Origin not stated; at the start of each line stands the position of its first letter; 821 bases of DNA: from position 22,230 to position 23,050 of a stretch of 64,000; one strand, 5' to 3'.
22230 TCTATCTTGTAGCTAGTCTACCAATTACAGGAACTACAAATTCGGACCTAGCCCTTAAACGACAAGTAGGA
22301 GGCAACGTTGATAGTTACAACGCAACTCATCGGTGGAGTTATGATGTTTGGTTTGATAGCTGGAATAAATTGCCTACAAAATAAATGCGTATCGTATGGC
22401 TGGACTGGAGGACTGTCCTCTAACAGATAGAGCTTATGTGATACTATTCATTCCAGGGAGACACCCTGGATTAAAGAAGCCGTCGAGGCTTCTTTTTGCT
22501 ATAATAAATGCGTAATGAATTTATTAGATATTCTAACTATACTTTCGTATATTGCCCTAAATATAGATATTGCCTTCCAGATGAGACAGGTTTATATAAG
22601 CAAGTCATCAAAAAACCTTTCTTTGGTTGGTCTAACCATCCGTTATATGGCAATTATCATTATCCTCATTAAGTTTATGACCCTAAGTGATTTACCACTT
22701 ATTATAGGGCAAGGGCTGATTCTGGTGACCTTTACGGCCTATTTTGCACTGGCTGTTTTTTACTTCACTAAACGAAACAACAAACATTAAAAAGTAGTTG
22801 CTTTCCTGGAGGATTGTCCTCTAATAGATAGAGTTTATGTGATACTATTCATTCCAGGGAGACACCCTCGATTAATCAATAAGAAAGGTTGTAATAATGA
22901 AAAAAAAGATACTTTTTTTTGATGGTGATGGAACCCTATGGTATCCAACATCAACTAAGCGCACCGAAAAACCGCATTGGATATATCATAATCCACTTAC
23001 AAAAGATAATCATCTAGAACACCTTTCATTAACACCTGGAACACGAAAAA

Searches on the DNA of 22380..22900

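Call 67: search_rna_families(source=window, start=22380, end=22900, threshold=evalue, max_evalue=1, show_alignments=2)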
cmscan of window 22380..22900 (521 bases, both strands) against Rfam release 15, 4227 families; matches with E-value up to 1: 0.
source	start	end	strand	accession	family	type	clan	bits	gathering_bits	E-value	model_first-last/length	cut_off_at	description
